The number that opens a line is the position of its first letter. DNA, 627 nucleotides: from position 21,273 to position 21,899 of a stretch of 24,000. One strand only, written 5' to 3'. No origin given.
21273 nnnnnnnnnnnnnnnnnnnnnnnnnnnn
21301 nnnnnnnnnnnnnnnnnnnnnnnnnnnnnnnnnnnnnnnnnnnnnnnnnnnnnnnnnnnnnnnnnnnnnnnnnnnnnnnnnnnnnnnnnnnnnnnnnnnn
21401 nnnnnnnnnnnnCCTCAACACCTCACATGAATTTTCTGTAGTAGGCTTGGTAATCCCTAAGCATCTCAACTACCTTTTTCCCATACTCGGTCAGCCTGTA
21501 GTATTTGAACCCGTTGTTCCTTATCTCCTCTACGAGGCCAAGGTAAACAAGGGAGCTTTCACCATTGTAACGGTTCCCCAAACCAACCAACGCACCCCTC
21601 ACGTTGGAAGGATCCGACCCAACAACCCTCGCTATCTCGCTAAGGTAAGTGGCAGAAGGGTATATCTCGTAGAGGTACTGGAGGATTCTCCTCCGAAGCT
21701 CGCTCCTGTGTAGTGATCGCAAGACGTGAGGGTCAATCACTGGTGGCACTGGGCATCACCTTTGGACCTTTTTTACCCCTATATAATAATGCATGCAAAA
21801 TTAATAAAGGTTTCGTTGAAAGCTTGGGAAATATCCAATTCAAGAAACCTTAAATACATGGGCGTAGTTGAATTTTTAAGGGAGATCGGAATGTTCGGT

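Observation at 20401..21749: Tandem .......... palindromes upstream of flaB, with a candidate EarA-like wHTH gene at the head of the region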

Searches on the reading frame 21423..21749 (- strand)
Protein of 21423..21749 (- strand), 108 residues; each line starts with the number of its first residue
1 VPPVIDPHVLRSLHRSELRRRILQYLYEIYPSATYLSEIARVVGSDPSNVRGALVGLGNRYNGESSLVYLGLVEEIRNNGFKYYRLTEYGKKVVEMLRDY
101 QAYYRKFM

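Call 11: search_protein_families(library=pfam, proteins=[window:21423-21749:-], max_evalue=0.01)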
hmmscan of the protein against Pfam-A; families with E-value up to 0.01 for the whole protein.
window:21423-21749:- (108 aa): 3 families
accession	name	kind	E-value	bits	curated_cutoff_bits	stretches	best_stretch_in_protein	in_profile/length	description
PF07381.18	EarA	-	1.6e-33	114.8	22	1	9-97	1-90/90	EarA-like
PF12840.13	HTH_20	-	0.00027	21.3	27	1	17-51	4-36/51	Helix-turn-helix domain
PF23871.1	DUF7226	-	0.0069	16.7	27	0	66-97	36-68/142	Domain of unknown function (DUF7226)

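Call 12: search_protein_families(library=ncbifam, proteins=[window:21423-21749:-], max_evalue=0.01)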
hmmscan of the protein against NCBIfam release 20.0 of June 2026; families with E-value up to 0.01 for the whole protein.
window:21423-21749:- (108 aa): 0 families

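Call 14: find_homologous_proteins(query=window:21423-21749:-, max_evalue=0.001)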
Query window:21423-21749:- (108 aa): 42 proteins with E <= 0.001 among 44 candidates.
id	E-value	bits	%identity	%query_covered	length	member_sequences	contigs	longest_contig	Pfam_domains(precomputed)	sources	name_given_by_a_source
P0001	7.4e-64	230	100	100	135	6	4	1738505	PF07381.18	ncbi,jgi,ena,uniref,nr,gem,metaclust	ncbi:135aa long hypothetical protein [Pyrococcus horikoshii OT3]|uniref:Transcriptional regulator n=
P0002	7.8e-59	214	94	100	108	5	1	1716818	PF07381.18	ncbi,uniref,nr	ncbi:helix-turn-helix domain-containing protein [Pyrococcus yayanosii]|uniref:Transcriptional regula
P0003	6.1e-55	202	86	98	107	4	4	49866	PF07381.18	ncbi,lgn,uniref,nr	ncbi:helix-turn-helix domain-containing protein [Palaeococcus ferrophilus]|uniref:helix-turn-helix d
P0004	7.0e-54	198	85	100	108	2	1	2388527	PF07381.18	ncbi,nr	ncbi:helix-turn-helix domain-containing protein [Thermococcus barophilus]|nr:archaellum operon trans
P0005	1.1e-52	195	88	96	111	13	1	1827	PF07381.18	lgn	-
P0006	1.2e-52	194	84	99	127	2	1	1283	PF07381.18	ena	-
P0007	7.7e-52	192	87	97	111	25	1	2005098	PF07381.18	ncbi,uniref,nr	ncbi:transcriptional regulator [Thermococcus profundus]|uniref:Transcriptional regulator n=1 Tax=The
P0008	9.0e-52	192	85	97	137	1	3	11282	PF07381.18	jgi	-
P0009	6.4e-51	189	83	96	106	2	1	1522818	PF07381.18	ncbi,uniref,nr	ncbi:transcriptional regulator [Thermococcus sp. P6]|uniref:helix-turn-helix domain-containing prote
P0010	1.1e-50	188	82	97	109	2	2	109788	PF07381.18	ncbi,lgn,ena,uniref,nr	ncbi:helix-turn-helix domain-containing protein [Thermococcus sp.]|uniref:helix-turn-helix domain-co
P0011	1.6e-50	188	85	97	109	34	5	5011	PF07381.18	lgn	-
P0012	2.8e-50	187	83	97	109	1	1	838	PF07381.18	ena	-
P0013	5.0e-50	186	80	100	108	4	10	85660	PF07381.18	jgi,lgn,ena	-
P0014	8.1e-50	185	80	100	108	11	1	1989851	PF07381.18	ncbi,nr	nr:archaellum operon transcriptional activator EarA family protein [Thermococcus sp. 2319x1]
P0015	9.5e-50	185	78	100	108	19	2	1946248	PF07381.18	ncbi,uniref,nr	ncbi:transcriptional regulator [Thermococcus argininiproducens]|uniref:Transcriptional regulator n=1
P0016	2.4e-49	184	83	97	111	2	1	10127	PF07381.18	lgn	-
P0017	1.5e-48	181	83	97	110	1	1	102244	PF07381.18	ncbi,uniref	ncbi:archaellum operon transcriptional activator EarA family protein [Thermococcus sp. JCM 11816]|un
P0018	4.7e-44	167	73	96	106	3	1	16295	PF07381.18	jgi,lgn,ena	-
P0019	8.7e-44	166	77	95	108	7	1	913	PF07381.18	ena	-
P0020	1.1e-43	166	78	100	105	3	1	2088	PF07381.18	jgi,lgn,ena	-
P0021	4.2e-43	164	74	99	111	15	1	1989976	PF07381.18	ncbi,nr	ncbi:transcriptional regulator [Thermococcus sp. 18S1]|nr:transcriptional regulator [Thermococcus sp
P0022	5.7e-43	163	75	96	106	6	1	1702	PF07381.18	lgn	-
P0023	5.7e-43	163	74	96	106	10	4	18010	PF07381.18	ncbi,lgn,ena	ncbi:helix-turn-helix domain-containing protein [Thermococcus sp.]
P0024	1.0e-42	163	71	96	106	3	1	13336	PF07381.18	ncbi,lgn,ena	-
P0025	3.7e-42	161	72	95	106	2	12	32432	PF07381.18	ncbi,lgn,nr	ncbi:MAG: hypothetical protein PWQ79_1913 [Thermococcaceae archaeon]|nr:hypothetical protein [Thermo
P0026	1.6e-41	159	69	96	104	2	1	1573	PF07381.18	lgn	-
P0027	1.7e-41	159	71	95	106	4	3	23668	PF07381.18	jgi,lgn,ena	-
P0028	4.6e-41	157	68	96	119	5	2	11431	PF07381.18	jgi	-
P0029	1.2e-40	156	73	95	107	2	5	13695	PF07381.18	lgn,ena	-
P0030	1.7e-38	149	69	96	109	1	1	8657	PF07381.18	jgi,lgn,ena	-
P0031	2.2e-37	145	67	95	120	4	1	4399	PF07381.18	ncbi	-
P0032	1.3e-36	143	67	95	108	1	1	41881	PF07381.18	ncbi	-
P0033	4.1e-31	125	65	85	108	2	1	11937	PF07381.18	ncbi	-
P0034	2.5e-30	123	63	90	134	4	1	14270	PF07381.18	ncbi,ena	-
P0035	1.2e-29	121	61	91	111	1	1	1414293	PF07381.18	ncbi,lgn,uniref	ncbi:helix-turn-helix domain-containing protein [Methanocaldococcus indicus]|uniref:helix-turn-helix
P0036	4.6e-29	119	61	93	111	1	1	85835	PF07381.18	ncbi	-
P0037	9.4e-29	118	61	89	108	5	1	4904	PF07381.18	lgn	-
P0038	1.0e-28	118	58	94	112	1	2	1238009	PF07381.18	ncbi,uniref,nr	ncbi:hypothetical protein J422_05803 [Methanocaldococcus villosus KIN24-T80]|uniref:Transcriptional 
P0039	4.9e-28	115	59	89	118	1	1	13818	PF07381.18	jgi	-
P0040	2.6e-18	84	84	46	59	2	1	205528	PF07381.18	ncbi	-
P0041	2.1e-15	75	65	57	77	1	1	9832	PF07381.18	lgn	-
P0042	4.3e-15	74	78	45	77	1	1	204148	PF07381.18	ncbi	-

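Call 18: find_related_loci(query=A1, collection=genome_contigs, flank=6000)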
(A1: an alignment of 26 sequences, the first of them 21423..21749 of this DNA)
Query A1 (108 aa) in genome_contigs; peptide patterns used: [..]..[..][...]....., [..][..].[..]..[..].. (x = any residue, [..] = any of these).
103 stretches matched a pattern; 57 encode a relative of the query (tblastn E <= 1e-3); 57 distinct loci.
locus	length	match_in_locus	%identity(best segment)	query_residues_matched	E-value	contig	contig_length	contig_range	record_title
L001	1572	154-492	84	2-108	2e-59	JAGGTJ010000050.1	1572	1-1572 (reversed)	MAG: Deltaproteobacteria bacterium isolate AUK045 PB_MANV_045_c_000000003897, whole genome shotgun sequence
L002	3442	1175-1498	86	1-108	3e-57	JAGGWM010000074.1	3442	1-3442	MAG: Thermococcus sp. isolate AUK126 PB_MBMC_080_c_000000000306, whole genome shotgun sequence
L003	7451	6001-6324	80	1-108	2e-54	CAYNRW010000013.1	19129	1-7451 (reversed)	MAG TPA_asm: uncultured Thermococci archaeon isolate binchicken_co256_372 genome assembly, contig: NODE_6004_length_1912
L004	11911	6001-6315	88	4-108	1e-52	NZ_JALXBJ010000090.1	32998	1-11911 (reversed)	MAG: Thermococcus sp. isolate T2_metabat2_scaf2bin.092 T2_NODE_929_length_32998_cov_2.615923, whole genome shotgun seque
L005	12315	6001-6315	86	4-108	1e-52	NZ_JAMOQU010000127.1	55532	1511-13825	MAG: Thermococcus sp. isolate 4561-380_maxbin2_scaf2bin.010 4561-380_scaffold_91_c1, whole genome shotgun sequence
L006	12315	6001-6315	86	4-108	2e-52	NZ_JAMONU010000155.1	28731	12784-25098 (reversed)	MAG: Thermococcus sp. isolate 4281-140_metabat2_scaf2bin.063 4281-140_scaffold_500_c1, whole genome shotgun sequence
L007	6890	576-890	88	4-108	7e-52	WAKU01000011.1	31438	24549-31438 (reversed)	MAG: Thermococcus sp. isolate S013_22 k151_115038, whole genome shotgun sequence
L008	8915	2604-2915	80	5-108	7e-51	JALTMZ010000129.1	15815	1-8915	MAG: Thermococcus sp. isolate S139_metabat2_scaf2bin.061_VB S139_NODE_3215_length_15815_cov_1.580061, whole genome shotg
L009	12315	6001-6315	85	4-108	4e-50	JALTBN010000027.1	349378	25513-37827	MAG: Thermococcus sp. isolate S013_maxbin2_scaf2bin.030 S013_NODE_1_length_349378_cov_65.319235, whole genome shotgun se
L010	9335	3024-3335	77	5-108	2e-49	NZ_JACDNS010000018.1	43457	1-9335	MAG: Thermococcus sp. isolate GB_MAG1_027 c_000000000643, whole genome shotgun sequence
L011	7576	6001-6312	77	5-108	6e-49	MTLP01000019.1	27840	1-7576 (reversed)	MAG: Thermococcus sp. JdFR-02 JGI24019J35510_1000386, whole genome shotgun sequence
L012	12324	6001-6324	73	1-108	6e-49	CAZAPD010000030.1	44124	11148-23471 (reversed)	MAG TPA_asm: uncultured Thermococci archaeon isolate binchicken_co219_303 genome assembly, contig: k141_794838, whole ge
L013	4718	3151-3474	74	1-108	9e-49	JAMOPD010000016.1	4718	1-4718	MAG: Thermococcaceae archaeon isolate 4559-240_metabat1_scaf2bin.019 4559-240_scaffold_10831_c1, whole genome shotgun se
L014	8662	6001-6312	74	5-108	5e-48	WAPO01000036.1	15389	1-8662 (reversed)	MAG: Thermococcus sp. isolate S144_40 k151_16576, whole genome shotgun sequence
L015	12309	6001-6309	77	5-107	9e-48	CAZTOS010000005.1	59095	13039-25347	MAG TPA_asm: uncultured Thermococci archaeon isolate SRP141559_co1_254 genome assembly, contig: NODE_126_length_59095_co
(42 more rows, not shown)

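Call 25: search_solved_structures(query=A1, max_evalue=1)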
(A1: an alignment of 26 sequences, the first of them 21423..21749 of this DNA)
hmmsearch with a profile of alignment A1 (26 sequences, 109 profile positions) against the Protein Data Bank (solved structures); distinct sequences matched with E-value up to 1: 8.
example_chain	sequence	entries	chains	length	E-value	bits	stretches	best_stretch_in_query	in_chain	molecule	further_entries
5h20_A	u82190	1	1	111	0.0043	20.1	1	16-98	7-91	Putative PadR-family transcriptional regulatory protein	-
7jil_N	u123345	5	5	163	0.16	15.1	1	4-78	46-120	50S ribosomal protein L17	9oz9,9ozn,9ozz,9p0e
2qvo_A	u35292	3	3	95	0.2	14.7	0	72-102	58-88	Uncharacterized protein AF_1382 | Protein AF_1382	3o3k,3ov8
2v0x_A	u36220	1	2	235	0.29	14.2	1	36-71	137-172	LAMINA-ASSOCIATED POLYPEPTIDE 2 ISOFORMS ALPHA/ZETA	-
4hw0_A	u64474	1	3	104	0.4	13.8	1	67-101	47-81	DNA-binding protein Sso10a-2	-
5dym_A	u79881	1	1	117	0.42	13.7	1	15-107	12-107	PadR-family transcriptional regulator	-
8um0_A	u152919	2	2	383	0.66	13.1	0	35-93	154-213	Sialidase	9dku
8ub5_A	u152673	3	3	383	0.67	13.1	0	35-93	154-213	Sialidase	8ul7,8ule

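Call 28: find_encoding_contigs(protein=P0001, flank=3000, max_places=4)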
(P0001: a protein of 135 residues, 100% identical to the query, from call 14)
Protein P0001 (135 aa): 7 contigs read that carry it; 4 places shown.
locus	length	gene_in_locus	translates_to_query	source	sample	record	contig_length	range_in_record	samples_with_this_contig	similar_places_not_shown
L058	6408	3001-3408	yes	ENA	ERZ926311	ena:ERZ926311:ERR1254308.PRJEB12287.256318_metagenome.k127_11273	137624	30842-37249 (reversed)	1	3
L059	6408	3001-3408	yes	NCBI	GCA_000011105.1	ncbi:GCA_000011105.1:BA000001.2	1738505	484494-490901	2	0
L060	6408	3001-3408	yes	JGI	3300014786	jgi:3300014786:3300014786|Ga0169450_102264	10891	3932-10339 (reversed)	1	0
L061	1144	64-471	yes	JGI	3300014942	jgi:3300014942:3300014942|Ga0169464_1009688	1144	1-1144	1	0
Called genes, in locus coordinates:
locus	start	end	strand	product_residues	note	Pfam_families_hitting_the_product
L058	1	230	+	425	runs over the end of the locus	PF05221:AdoHcyase, PF02826:2-Hacid_dh_C, PF00670:AdoHcyase_NAD, PF07991:KARI_N (weak)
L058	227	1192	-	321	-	PF01637:ATPase_2, PF13191:AAA_16 (weak), PF13173:AAA_14 (faint), PF13401:AAA_22 (faint), PF21690:MJ1010-like_2nd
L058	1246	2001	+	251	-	PF13646:HEAT_2 (faint), PF12717:Cnd1 (faint), PF23271:HEAT_GCN1 (faint), PF24714:TOR1L1_N (faint), PF02985:HEAT (faint), PF18817:HEAT_UF, PF01602:Adaptin_N (weak)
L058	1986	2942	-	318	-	PF15035:Rootletin (faint)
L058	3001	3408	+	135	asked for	PF07381:EarA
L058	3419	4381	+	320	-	PF01209:Ubie_methyltran, PF01135:PCMT (faint), PF13489:Methyltransf_23, PF13847:Methyltransf_31, PF08241:Methyltransf_11, PF08242:Methyltransf_12, PF13649:Methyltransf_25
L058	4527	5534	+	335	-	PF01917:Flagellin_arch-type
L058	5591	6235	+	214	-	PF01917:Flagellin_arch-type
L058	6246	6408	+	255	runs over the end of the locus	PF01917:Flagellin_arch-type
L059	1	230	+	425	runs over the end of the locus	PF05221:AdoHcyase, PF02826:2-Hacid_dh_C, PF00670:AdoHcyase_NAD, PF07991:KARI_N (weak)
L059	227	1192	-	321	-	PF01637:ATPase_2, PF13191:AAA_16 (weak), PF13173:AAA_14 (faint), PF13401:AAA_22 (faint), PF21690:MJ1010-like_2nd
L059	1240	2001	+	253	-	PF13646:HEAT_2 (faint), PF12717:Cnd1 (faint), PF23271:HEAT_GCN1 (faint), PF24714:TOR1L1_N (faint), PF02985:HEAT (faint), PF18817:HEAT_UF, PF01602:Adaptin_N (weak)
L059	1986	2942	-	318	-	PF15035:Rootletin (faint)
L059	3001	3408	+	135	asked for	PF07381:EarA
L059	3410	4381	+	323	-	PF01209:Ubie_methyltran, PF01135:PCMT (faint), PF13489:Methyltransf_23, PF13847:Methyltransf_31, PF08241:Methyltransf_11, PF08242:Methyltransf_12, PF13649:Methyltransf_25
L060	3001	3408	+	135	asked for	PF07381:EarA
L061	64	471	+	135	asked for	PF07381:EarA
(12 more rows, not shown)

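Call 29: find_encoding_contigs(protein=P0002, flank=3000, max_places=2)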
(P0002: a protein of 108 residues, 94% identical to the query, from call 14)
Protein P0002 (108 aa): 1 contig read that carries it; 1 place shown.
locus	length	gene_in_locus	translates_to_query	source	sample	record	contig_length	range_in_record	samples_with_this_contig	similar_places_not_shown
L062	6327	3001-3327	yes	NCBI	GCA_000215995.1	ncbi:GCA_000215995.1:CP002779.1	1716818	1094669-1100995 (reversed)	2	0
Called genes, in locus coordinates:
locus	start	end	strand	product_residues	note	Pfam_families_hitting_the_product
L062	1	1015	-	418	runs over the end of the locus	PF07774:EMC1_C (faint), PF13360:PQQ_2 (weak)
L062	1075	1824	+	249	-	PF01602:Adaptin_N (faint), PF12717:Cnd1 (faint), PF13513:HEAT_EZ (faint), PF13646:HEAT_2 (faint), PF02985:HEAT (faint), PF18817:HEAT_UF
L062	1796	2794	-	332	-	-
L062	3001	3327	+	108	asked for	PF07381:EarA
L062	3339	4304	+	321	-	PF01209:Ubie_methyltran, PF01135:PCMT (weak), PF13489:Methyltransf_23, PF13847:Methyltransf_31, PF08241:Methyltransf_11, PF08242:Methyltransf_12, PF13649:Methyltransf_25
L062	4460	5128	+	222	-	PF01917:Flagellin_arch-type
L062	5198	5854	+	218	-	PF01917:Flagellin_arch-type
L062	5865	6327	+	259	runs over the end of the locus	PF01917:Flagellin_arch-type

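Call 30: list_cluster_members(proteins=[P0001])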
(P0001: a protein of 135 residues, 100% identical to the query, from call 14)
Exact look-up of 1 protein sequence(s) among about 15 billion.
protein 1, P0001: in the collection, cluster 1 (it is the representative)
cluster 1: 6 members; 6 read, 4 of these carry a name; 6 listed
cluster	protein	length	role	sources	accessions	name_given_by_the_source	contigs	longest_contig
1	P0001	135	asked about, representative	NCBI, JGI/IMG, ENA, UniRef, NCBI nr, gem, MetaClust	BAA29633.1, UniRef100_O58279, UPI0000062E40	135aa long hypothetical protein [Pyrococcus horikoshii OT3] | Transcriptional regulator n=3 Tax=Pyrococcus TaxID=2260 RepID=O58279_PYRHO | status=active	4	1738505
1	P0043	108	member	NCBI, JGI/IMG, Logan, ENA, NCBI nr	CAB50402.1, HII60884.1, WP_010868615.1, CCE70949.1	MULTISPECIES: helix-turn-helix domain-containing protein [Pyrococcus]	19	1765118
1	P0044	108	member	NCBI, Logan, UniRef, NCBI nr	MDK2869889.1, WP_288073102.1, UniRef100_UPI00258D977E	MAG: hypothetical protein PWP39_1124 [Pyrococcus sp.] | helix-turn-helix domain-containing protein n=1 Tax=Pyrococcus sp. TaxID=33866 ... | helix-turn-helix domain-containing protein [Pyrococcus sp.]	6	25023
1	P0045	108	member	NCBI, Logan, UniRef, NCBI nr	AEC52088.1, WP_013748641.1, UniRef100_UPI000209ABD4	hypothetical protein PNA2_1173 [Pyrococcus sp. NA2] | helix-turn-helix domain-containing protein n=1 Tax=Pyrococcus sp. (strain NA2) ... | helix-turn-helix domain-containing protein [Pyrococcus sp. NA2]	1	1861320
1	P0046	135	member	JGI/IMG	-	-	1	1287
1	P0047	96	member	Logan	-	-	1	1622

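Call 32: find_encoding_contigs(protein=window:21423-21749:-, flank=3000, max_places=8)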
Protein window:21423-21749:- (108 aa): 22 contigs read that carry it; 8 places shown.
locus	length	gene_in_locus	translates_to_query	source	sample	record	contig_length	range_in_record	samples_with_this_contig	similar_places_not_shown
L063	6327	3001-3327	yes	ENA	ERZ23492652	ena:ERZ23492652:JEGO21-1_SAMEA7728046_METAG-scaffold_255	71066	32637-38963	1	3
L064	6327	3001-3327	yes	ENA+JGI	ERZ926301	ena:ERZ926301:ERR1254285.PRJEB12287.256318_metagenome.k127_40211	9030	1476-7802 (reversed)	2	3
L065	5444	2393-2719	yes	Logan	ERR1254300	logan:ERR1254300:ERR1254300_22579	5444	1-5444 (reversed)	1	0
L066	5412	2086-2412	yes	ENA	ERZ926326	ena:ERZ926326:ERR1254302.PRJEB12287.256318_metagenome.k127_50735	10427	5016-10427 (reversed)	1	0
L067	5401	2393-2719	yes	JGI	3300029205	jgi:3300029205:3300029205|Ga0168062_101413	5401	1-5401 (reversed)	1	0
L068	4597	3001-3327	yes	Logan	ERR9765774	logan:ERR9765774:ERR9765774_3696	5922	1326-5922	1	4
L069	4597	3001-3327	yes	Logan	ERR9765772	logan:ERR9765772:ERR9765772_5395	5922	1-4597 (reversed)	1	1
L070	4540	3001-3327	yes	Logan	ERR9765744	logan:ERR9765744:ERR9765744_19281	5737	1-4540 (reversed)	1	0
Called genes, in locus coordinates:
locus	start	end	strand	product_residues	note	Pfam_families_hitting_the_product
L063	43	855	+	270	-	-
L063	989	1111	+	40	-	PF01980:TrmO_N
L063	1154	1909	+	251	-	PF02985:HEAT (faint), PF13646:HEAT_2 (faint), PF25786:HEAT_GCN1_C (faint), PF01602:Adaptin_N (faint), PF12717:Cnd1 (faint), PF23271:HEAT_GCN1 (faint), PF24714:TOR1L1_N (faint), PF18817:HEAT_UF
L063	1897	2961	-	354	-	-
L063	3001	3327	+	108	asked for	PF07381:EarA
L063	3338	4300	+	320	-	PF01209:Ubie_methyltran, PF13489:Methyltransf_23, PF13847:Methyltransf_31, PF08241:Methyltransf_11, PF08242:Methyltransf_12, PF13649:Methyltransf_25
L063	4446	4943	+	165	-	PF01917:Flagellin_arch-type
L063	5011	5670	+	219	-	PF01917:Flagellin_arch-type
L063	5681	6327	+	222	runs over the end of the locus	PF01917:Flagellin_arch-type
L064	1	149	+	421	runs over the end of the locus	PF05221:AdoHcyase, PF02826:2-Hacid_dh_C, PF00670:AdoHcyase_NAD, PF07991:KARI_N (weak)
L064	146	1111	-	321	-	PF01637:ATPase_2, PF13191:AAA_16 (weak), PF13173:AAA_14 (faint), PF13401:AAA_22 (faint), PF21690:MJ1010-like_2nd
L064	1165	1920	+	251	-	PF13646:HEAT_2 (faint), PF12717:Cnd1 (faint), PF23271:HEAT_GCN1 (faint), PF24714:TOR1L1_N (faint), PF02985:HEAT (faint), PF18817:HEAT_UF, PF01602:Adaptin_N (weak)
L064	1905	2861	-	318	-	PF15035:Rootletin (faint)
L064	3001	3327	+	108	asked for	PF07381:EarA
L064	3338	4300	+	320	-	PF01209:Ubie_methyltran, PF01135:PCMT (faint), PF13489:Methyltransf_23, PF13847:Methyltransf_31, PF08241:Methyltransf_11, PF08242:Methyltransf_12, PF13649:Methyltransf_25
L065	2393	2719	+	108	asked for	PF07381:EarA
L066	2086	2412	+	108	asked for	PF07381:EarA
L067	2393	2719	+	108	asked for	PF07381:EarA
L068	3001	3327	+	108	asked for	PF07381:EarA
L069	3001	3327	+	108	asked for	PF07381:EarA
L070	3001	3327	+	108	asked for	PF07381:EarA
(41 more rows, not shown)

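Call 33: predict_structure(alignment_id=A1)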
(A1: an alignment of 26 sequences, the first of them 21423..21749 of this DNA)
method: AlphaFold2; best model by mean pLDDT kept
length: 108 residues; sequences in the alignment: 26
mean_pLDDT: 89.6   pTM: 0.83
mean pLDDT of the five models: 89.6, 89.2, 86.2, 85.6, 52.6
residues with pLDDT >= 90: 73; 70-90: 26; 50-70: 8; < 50: 1
segments of 3 or more residues with pLDDT < 50: none
pLDDT, mean of each block of 10 residues (from residue 1): 77 91 97 97 96 88 89 95 96 88 66
secondary structure, 60 per line:
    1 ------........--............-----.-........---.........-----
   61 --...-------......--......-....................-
elements in order: H7-14 H17-28 H36-43 H47-55 E73-78 E81-86 H88-107

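Call 38: fold_search(model_id=the predicted structure, library=pdb)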
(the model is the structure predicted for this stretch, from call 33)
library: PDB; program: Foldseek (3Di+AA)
matches with E <= 10: 1106; with E <= 0.001: 0
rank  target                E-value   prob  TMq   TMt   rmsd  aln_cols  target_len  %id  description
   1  1r23_A                1.2e-03  1.00  0.60  0.62   4.7       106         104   22  Crystal structure of the cyanobacterial metallothionein repressor SmtB in the Zn1-form (one Zn(II) per dimer) (released 2004-05-18)
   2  4rs8_A                1.3e-03  1.00  0.68  0.87   3.2        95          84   18  Apo structure of novel pNOB8 plasmid centromere binding protein (released 2015-09-16)
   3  7el3_B                1.3e-03  1.00  0.57  0.47   4.9       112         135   20  Crystal structure of HpaR-DNA complex from Acinetobacter baumannii (released 2022-01-19)
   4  6cdb_B                1.4e-03  1.00  0.66  0.75   2.2        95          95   18  Crystal Structure of V66L CzrA in the Zn(II)bound state (released 2018-07-11)
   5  2kko_MODEL_1_A        1.4e-03  1.00  0.67  0.67   2.7       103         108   19  Solution NMR structure of the homodimeric winged helix-turn-helix DNA-binding domain (fragment 1-100) Mb0332 f (released 2009-08-11)
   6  3cuo_D                1.5e-03  1.00  0.59  0.66   3.0        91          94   19  Crystal structure of the predicted DNA-binding transcriptional regulator from E. coli (released 2008-06-17)
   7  1r22_B                1.5e-03  1.00  0.61  0.67   4.5       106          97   22  Crystal structure of the cyanobacterial metallothionein repressor SmtB (C14S/C61S/C121S mutant) in the Zn2alpha5-form (released 2004-05-18)
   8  6j05_B                1.6e-03  1.00  0.61  0.71   3.6       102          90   24  Structures of two ArsR As(III)-responsive repressors: implications for the mechanism of derepression (released 2019-07-03)
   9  1smt_A                1.7e-03  1.00  0.57  0.62   5.0       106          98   22  SMTB REPRESSOR FROM SYNECHOCOCCUS PCC7942 (released 1997-12-03)
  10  3jth_B                1.8e-03  1.00  0.58  0.66   3.1        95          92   18  Crystal structure of a transcriptional regulator HlyU from Vibrio vulnificus CMCP6 (released 2010-03-16)
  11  6cdb_A                1.9e-03  1.00  0.56  0.61   4.7       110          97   21  Crystal Structure of V66L CzrA in the Zn(II)bound state (released 2018-07-11)
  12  7el3_A                1.9e-03  1.00  0.56  0.45   4.9       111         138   20  Crystal structure of HpaR-DNA complex from Acinetobacter baumannii (released 2022-01-19)
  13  4ggg_A                2.1e-03  1.00  0.63  0.72   3.2       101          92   20  Crystal structure of V66A/L68V CzrA in the Zn(II)bound state. (released 2013-02-06)
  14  1s3j_A                2.1e-03  1.00  0.57  0.45   5.7       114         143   21  X-ray crystal structure of YusO protein from Bacillus subtilis (released 2004-04-13)
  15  1r23_B                2.2e-03  1.00  0.59  0.65   4.7       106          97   22  Crystal structure of the cyanobacterial metallothionein repressor SmtB in the Zn1-form (one Zn(II) per dimer) (released 2004-05-18)
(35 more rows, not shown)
